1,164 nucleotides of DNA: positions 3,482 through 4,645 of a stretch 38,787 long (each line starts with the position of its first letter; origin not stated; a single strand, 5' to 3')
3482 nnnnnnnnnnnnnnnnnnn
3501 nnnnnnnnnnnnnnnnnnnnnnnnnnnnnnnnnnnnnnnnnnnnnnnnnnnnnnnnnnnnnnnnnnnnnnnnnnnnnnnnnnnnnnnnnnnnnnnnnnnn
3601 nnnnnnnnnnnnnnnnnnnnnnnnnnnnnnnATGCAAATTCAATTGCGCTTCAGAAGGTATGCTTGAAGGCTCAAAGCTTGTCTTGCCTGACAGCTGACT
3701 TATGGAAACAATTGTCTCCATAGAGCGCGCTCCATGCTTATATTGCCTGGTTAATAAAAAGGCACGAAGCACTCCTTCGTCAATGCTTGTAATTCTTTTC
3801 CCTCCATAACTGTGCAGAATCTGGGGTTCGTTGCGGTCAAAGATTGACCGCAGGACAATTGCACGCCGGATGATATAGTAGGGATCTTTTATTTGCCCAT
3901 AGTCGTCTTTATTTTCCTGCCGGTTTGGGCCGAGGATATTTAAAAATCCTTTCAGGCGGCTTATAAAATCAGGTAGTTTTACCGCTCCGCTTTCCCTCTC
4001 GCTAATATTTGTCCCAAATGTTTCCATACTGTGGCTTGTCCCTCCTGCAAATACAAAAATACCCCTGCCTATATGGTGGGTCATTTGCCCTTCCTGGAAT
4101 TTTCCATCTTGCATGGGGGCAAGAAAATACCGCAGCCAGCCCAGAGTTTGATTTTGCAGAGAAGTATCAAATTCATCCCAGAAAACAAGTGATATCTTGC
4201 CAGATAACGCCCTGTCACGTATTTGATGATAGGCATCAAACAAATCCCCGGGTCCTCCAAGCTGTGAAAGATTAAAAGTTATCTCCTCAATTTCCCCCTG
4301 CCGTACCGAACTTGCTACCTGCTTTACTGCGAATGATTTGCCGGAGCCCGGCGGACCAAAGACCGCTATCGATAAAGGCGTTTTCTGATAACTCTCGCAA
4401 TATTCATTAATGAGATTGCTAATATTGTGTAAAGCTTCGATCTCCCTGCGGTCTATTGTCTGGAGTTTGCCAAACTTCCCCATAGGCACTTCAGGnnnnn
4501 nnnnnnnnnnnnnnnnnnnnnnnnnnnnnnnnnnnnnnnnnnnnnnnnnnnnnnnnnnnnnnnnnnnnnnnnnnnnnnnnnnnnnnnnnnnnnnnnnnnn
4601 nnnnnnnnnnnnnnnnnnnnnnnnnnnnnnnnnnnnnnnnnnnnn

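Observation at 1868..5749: Two-gene operon: N-domain/AAA+/2xRyR ATPase followed by a TIR-TPR protein, a candidate undescribed TIR-based immune or conflict module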

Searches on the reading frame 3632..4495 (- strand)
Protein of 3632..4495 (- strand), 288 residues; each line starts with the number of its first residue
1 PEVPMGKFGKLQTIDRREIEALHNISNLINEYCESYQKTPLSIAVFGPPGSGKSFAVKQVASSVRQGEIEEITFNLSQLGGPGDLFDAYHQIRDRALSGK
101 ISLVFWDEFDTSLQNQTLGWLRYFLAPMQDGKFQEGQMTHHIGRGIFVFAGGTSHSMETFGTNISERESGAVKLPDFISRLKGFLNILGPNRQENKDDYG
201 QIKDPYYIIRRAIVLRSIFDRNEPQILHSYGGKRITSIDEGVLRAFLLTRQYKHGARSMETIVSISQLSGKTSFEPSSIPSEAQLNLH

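Call 51: search_solved_structures(query=window:3632-4495:-, max_evalue=1, show_alignments=2)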
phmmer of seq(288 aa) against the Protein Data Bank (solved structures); distinct sequences matched with E-value up to 1: 120 (the best 60 are shown).
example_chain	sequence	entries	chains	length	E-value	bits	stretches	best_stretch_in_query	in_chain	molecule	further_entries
5e7p_A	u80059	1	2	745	0.0018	21.5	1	40-111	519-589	Cell division control protein Cdc48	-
9m4n_A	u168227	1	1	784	0.0019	21.5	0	7-111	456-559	Cell division control protein 48 homolog A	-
9m3v_A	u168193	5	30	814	0.002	21.3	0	7-111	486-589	Cell division control protein 48 homolog A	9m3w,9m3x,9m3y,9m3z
6oaa_B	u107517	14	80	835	0.0048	20.1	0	42-112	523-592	Cell division control protein 48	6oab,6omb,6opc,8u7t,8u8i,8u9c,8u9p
8dar_A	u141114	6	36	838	0.0049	20.1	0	42-112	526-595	Cell division control protein 48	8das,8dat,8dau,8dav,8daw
9fqr_Xf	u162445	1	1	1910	0.0091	19.2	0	27-63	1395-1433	Cilia- and flagella-associated protein 276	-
6ef0_K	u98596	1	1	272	0.012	18.8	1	38-111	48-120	26S proteasome regulatory subunit 6B homolog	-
6oa9_A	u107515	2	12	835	0.012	18.8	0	42-111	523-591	Cell division control protein 48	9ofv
7wub_C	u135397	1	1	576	0.012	18.8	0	35-111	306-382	Transitional endoplasmic reticulum ATPase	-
7wub_D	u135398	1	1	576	0.012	18.8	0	35-111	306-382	Transitional endoplasmic reticulum ATPase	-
6ef1_K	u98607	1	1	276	0.012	18.8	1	38-111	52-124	26S proteasome regulatory subunit 6B homolog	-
6ef2_K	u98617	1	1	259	0.013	18.7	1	39-111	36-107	26S proteasome regulatory subunit 6B homolog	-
7wd3_A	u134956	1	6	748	0.013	18.7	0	39-115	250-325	ATPase family gene 2 protein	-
9lgo_F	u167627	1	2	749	0.013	18.6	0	39-111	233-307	ATPase family gene 2 protein homolog B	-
6mck_A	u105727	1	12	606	0.014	18.6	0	35-111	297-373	Transitional endoplasmic reticulum ATPase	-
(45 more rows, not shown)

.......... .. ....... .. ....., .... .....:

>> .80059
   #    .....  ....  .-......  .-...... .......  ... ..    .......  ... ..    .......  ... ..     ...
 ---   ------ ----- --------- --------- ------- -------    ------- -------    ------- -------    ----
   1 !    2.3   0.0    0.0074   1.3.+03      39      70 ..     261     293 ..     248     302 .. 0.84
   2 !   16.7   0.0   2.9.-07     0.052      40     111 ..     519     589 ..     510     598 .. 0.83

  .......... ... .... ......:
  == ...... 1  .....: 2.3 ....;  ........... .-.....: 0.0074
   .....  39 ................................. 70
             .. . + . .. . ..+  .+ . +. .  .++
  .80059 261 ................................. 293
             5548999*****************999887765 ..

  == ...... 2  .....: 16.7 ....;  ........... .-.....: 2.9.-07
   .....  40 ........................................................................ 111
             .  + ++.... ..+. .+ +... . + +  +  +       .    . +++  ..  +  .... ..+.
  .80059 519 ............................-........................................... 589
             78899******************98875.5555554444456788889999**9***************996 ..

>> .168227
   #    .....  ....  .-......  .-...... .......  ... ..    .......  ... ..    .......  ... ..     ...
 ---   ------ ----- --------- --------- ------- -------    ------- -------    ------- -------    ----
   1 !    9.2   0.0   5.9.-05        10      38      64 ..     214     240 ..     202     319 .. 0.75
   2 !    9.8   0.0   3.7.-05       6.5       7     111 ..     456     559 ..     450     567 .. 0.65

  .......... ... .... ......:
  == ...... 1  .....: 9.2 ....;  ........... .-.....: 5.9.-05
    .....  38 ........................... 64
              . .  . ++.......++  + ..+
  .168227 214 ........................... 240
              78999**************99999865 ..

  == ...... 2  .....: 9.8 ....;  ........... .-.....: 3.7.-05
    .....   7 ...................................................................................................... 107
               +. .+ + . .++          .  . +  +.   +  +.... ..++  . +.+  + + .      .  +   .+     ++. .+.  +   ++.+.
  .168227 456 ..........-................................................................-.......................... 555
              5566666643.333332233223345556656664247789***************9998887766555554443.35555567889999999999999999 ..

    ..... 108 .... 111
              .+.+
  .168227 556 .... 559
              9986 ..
